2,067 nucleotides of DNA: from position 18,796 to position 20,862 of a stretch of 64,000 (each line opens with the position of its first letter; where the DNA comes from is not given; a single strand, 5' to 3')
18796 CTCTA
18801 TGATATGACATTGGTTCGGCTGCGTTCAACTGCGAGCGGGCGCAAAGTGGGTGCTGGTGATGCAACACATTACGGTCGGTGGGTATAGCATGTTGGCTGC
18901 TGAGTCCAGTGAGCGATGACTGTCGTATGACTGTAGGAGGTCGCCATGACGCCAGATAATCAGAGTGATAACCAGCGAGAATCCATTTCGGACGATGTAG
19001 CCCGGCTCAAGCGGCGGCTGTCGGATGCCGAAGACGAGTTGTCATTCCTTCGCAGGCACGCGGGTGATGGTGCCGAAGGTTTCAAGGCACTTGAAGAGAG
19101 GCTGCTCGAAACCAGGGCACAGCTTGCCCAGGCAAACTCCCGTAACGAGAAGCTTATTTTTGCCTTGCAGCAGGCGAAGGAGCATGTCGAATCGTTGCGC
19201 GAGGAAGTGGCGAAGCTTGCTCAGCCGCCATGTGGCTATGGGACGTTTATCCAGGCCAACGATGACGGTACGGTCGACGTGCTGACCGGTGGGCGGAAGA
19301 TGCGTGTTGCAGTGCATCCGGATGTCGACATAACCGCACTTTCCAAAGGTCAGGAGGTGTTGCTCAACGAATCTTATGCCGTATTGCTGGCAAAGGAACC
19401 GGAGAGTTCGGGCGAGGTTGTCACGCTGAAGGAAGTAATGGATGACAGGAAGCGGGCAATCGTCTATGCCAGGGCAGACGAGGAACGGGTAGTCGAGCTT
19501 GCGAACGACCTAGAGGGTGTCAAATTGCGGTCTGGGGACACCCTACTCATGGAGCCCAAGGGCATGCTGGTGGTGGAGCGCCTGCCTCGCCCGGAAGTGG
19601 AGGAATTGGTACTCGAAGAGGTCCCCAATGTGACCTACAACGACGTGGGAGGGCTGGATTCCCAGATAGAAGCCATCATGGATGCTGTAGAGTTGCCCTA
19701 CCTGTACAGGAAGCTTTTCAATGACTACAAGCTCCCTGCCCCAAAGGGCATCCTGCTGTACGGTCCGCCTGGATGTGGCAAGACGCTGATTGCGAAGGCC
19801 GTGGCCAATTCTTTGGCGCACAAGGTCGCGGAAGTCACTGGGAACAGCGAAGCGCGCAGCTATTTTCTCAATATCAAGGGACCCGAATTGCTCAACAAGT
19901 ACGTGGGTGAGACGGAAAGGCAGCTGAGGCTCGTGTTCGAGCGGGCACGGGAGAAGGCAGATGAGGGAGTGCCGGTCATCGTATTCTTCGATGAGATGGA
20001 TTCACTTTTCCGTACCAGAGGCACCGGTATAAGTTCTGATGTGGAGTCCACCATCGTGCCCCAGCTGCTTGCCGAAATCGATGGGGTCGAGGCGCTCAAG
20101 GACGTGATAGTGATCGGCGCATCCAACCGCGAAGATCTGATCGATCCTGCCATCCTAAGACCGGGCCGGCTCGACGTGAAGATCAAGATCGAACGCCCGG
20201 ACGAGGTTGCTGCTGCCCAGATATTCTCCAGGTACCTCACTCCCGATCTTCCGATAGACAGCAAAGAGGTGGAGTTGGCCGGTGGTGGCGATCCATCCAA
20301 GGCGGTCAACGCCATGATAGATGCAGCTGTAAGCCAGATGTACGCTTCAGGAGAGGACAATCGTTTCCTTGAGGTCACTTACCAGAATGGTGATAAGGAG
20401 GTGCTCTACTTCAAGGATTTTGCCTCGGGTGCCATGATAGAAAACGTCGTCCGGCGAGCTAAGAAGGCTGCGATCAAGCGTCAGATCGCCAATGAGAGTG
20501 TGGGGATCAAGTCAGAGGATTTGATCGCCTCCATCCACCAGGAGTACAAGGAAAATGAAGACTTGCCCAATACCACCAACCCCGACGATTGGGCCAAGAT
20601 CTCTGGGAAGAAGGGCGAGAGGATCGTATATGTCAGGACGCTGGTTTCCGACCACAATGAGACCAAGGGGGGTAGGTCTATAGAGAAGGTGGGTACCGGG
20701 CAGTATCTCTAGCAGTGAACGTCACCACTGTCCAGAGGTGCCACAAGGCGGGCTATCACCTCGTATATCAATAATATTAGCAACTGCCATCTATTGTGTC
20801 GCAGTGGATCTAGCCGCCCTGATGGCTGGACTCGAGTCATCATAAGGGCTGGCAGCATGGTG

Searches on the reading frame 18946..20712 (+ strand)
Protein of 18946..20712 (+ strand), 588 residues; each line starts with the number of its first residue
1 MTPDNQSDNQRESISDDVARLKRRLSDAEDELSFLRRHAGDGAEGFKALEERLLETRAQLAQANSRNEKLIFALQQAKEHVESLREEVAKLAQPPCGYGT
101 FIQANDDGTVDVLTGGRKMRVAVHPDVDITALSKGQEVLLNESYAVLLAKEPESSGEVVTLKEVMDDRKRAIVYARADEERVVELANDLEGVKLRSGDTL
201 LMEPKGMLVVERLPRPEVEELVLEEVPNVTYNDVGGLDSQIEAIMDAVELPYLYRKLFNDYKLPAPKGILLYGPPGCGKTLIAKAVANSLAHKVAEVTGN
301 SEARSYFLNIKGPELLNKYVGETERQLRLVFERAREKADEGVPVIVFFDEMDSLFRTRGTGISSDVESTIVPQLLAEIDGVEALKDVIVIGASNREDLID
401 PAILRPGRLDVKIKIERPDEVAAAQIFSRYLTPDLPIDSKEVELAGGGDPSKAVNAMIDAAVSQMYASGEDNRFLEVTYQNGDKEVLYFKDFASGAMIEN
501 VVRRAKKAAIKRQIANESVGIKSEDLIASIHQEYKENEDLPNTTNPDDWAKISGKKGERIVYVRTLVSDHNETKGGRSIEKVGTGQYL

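Call 71: search_protein_families(library=pfam, proteins=[window:18946-20712:+], max_evalue=0.00001)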
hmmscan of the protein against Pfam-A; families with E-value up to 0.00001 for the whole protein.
window:18946-20712:+ (588 aa): 4 families
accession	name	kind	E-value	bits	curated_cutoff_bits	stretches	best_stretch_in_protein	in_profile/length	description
PF00004.35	AAA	-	9.5e-38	130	21.2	1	269-416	1-130/131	ATPase family associated with various cellular activities (AAA)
PF17758.7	Prot_ATP_ID_OB_N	-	4e-23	81.3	23.4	1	98-157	2-62/62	Proteasomal ATPase OB N-terminal domain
PF16450.11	Prot_ATP_ID_OB_C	-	5.6e-16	58.6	23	1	158-214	1-56/56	Proteasomal ATPase OB C-terminal domain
PF13191.12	AAA_16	-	4.8e-07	30.9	32.6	0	256-352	14-142/167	AAA ATPase domain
